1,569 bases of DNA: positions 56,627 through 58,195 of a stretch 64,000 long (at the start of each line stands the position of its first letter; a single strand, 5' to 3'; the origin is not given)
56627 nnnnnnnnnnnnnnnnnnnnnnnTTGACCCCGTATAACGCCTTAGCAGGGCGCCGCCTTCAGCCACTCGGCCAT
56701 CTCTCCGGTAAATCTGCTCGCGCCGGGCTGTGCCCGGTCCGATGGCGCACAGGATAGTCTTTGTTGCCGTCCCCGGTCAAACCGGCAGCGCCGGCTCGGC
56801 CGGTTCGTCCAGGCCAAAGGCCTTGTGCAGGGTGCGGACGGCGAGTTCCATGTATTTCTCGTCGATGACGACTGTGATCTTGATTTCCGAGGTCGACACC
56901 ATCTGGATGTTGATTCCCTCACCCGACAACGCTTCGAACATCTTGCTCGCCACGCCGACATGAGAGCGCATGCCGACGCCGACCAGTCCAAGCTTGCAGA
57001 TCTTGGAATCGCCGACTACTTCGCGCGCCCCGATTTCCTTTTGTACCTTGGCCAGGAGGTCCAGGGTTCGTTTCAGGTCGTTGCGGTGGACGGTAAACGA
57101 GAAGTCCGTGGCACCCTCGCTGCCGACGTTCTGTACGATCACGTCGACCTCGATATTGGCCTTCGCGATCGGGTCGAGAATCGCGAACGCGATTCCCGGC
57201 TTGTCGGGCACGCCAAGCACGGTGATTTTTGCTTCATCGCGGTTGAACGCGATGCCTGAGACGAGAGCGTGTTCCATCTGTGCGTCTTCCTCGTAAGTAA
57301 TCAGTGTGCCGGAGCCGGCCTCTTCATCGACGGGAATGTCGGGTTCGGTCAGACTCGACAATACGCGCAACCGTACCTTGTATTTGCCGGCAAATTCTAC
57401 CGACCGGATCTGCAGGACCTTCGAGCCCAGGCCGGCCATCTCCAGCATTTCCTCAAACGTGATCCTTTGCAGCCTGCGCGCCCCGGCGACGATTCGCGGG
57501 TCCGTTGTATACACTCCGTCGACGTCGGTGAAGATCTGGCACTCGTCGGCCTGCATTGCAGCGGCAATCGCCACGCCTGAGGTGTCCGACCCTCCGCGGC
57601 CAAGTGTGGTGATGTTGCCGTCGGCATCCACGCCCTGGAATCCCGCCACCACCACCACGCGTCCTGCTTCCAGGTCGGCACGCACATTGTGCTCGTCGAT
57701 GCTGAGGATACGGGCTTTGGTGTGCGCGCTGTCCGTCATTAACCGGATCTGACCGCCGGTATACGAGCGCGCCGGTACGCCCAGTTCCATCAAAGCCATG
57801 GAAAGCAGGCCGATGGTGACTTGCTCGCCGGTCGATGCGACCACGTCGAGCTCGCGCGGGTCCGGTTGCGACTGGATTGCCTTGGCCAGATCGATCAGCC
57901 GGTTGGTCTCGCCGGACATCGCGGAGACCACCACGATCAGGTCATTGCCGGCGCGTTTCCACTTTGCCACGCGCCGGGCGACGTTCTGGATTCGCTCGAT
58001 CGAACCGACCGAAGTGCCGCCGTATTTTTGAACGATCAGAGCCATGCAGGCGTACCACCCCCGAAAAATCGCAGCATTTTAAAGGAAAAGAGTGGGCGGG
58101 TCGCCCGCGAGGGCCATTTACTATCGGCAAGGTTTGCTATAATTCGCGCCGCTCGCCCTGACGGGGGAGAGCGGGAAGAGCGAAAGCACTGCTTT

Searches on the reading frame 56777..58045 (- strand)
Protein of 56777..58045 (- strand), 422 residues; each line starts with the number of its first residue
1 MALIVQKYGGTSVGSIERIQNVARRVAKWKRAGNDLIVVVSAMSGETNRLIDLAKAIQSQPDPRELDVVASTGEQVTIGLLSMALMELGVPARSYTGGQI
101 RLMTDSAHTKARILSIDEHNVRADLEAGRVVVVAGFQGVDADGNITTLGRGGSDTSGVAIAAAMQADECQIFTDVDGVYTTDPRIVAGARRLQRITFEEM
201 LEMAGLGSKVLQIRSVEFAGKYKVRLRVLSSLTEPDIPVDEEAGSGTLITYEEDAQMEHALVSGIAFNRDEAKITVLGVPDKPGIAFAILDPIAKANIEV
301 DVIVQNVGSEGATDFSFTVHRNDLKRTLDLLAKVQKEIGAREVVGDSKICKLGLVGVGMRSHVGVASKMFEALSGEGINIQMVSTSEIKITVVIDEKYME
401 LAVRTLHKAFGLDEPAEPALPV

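Call 8: search_protein_families(library=ncbifam, proteins=[window:56777-58045:-], max_evalue=0.00001)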
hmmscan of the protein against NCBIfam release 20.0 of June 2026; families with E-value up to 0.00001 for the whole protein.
window:56777-58045:- (422 aa): 28 families (the best 25 are shown)
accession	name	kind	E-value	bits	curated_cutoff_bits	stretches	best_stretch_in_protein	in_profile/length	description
NF005155.0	PRK06635.1-4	equivalog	9e-205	680.3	346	1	1-414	1-405/407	aspartate kinase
NF005154.0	PRK06635.1-2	equivalog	5.5e-161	536.4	376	1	2-414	3-406/407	aspartate kinase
NF005656.0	PRK07431.1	equivalog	1.2e-152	509.5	657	1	1-415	1-414/587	aspartate kinase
NF005153.0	PRK06635.1-1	equivalog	2.8e-148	494.4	585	1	1-416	1-411/421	aspartate kinase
NF005156.0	PRK06635.1-5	equivalog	1.2e-139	465.6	594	1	1-414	1-404/411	aspartate kinase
TIGR00657.1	asp_kinases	subfamily_domain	9.1e-126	420.5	208.7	2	63-411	103-441/442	aspartate kinase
TIGR00656.1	asp_kin_monofn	equivalog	2.9e-123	411.9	402.25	1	1-411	1-405/407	aspartate kinase, monofunctional class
NF006459.0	PRK08841.1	equivalog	1.6e-112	376.4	535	1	1-413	3-381/395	aspartate kinase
NF005161.0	PRK06635.2-5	equivalog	6.6e-100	334.8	586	1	4-411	6-401/402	aspartate kinase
NF006068.0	PRK08210.1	equivalog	4e-89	299.6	474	1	1-413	1-403/405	aspartate kinase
NF004938.0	PRK06291.1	equivalog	7.3e-86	288.7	528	2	63-414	119-465/468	aspartate kinase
NF005158.0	PRK06635.2-2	equivalog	2.4e-83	280.3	717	1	1-410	1-398/401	aspartate kinase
NF005157.0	PRK06635.2-1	equivalog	3e-72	243.7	832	1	5-411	6-400/401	aspartate kinase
NF006959.0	PRK09436.1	equivalog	3e-62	210.8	726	2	66-410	119-459/819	bifunctional aspartate kinase/homoserine dehydrogenase I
NF006570.0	PRK09084.1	equivalog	4.4e-59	200.7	455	2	64-410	110-448/452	lysine-sensitive aspartokinase 3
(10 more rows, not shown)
